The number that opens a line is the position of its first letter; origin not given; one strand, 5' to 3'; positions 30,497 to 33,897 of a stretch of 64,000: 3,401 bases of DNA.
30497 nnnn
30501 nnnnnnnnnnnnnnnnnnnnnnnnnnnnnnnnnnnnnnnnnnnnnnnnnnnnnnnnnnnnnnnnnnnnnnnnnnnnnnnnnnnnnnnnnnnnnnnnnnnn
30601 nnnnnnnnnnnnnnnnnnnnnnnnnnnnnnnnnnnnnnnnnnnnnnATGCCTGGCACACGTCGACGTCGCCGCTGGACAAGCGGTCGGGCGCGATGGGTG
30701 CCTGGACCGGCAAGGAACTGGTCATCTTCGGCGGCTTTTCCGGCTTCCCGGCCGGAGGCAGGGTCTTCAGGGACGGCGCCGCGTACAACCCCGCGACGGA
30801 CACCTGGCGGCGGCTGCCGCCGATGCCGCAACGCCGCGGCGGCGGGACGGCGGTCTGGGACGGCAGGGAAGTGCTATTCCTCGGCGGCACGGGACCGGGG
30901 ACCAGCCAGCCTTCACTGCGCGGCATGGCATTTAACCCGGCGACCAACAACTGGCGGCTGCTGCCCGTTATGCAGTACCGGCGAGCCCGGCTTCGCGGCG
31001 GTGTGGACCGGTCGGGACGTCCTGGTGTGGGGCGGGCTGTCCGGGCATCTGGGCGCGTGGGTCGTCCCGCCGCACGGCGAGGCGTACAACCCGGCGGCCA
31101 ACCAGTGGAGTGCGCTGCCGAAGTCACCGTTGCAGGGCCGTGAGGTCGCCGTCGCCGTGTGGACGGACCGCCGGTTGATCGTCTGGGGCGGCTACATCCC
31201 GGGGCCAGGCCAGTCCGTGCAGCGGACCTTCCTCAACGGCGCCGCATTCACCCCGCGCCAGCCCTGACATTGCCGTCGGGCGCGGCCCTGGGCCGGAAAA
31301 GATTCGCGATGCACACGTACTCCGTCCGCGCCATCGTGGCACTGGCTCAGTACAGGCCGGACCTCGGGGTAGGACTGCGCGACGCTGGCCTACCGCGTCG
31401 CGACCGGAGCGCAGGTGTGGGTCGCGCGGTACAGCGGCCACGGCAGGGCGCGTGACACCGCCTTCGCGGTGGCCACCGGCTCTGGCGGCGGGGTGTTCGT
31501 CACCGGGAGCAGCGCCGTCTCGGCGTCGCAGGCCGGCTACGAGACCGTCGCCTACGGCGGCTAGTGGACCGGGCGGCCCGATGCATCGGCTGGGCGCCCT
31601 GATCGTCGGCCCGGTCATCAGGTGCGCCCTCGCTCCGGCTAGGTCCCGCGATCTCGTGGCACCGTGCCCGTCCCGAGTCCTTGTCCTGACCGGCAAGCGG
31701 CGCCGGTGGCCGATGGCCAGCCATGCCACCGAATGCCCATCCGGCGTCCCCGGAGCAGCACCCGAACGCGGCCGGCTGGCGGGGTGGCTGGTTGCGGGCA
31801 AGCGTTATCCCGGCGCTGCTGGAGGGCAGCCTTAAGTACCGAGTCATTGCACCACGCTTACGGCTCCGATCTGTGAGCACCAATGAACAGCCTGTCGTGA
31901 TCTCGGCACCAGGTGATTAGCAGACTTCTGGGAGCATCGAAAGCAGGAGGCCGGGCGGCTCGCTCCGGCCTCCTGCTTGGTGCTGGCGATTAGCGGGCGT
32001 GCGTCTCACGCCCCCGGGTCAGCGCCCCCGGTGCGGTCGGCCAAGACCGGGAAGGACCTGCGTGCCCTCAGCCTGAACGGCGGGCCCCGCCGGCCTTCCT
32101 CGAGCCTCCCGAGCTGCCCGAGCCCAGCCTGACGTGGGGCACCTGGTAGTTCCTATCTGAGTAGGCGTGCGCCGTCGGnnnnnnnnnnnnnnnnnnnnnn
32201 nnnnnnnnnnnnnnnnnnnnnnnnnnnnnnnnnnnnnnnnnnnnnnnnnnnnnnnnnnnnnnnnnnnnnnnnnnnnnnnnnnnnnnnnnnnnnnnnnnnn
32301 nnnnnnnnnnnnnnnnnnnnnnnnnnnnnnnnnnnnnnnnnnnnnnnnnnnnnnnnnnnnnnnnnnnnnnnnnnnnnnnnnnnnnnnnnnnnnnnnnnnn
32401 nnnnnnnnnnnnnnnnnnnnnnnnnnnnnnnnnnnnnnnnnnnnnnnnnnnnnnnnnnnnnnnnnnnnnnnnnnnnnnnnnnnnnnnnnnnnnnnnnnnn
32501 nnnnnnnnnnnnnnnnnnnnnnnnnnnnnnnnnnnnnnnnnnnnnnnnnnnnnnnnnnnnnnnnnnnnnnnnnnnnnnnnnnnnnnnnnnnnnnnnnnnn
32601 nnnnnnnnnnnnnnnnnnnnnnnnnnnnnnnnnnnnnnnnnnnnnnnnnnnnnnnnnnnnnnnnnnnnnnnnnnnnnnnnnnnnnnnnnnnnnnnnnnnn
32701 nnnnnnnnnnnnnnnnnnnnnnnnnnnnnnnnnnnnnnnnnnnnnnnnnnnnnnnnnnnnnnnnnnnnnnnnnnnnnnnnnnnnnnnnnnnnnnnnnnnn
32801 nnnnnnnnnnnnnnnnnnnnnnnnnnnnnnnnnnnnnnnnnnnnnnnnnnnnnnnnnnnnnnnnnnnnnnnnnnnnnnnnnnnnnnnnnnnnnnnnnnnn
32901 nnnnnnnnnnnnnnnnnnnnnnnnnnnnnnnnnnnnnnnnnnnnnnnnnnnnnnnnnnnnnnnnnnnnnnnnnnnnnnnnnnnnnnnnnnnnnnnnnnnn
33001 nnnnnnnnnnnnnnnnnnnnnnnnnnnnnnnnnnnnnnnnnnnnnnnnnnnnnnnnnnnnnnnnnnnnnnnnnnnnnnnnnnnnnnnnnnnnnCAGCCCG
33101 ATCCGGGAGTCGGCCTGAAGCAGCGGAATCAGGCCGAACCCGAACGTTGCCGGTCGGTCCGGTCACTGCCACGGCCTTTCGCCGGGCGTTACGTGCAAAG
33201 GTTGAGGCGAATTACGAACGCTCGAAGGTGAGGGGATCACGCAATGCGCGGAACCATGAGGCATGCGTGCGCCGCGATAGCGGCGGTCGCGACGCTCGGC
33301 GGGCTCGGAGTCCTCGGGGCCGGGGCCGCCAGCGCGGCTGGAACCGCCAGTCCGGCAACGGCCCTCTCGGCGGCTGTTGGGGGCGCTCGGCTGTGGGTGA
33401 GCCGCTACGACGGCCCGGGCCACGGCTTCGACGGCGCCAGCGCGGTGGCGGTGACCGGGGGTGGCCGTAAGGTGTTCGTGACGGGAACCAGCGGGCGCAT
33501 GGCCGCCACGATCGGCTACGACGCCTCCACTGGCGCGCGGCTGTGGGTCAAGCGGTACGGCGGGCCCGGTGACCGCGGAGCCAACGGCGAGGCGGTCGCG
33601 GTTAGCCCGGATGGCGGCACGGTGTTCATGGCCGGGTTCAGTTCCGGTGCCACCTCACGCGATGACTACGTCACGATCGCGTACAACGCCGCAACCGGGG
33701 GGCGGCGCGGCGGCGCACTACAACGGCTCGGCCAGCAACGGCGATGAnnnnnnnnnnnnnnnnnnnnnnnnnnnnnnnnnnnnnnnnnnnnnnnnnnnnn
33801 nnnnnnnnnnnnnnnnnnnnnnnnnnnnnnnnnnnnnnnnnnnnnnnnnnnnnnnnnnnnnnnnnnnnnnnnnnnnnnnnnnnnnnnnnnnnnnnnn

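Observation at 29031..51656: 22.5-kb island bracketed by a 43-bp perfect direct repeat of the tRNA-Thr 3' end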

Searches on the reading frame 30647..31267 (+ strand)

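Call 13: search_protein_families(library=pfam, proteins=[window:30647-31267:+], max_evalue=0.01)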
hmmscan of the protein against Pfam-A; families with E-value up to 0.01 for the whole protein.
window:30647-31267:+ (206 aa): 2 families
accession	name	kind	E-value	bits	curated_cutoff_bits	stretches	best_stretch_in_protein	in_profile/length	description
PF24681.1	Kelch_KLHDC2_KLHL20_DRC7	-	0.0059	16.4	50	1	115-184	1-72/221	KLHDC2/KLHL20/DRC7 Kelch-repeats domain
PF24981.1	Beta-prop_ATRN-LZTR1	-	0.0082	15.9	50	0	146-183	184-220/289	Attractin/LZTR1 beta-propeller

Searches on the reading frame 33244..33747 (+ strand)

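Call 13: search_protein_families(library=pfam, proteins=[window:33244-33747:+], max_evalue=0.01)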
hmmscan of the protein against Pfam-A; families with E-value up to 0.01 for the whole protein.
window:33244-33747:+ (167 aa): 1 family
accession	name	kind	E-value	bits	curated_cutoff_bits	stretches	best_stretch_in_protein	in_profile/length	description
PF13360.13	PQQ_2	-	0.00042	20.5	27.6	1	42-152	9-93/233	Outer membrane protein assembly factor BamB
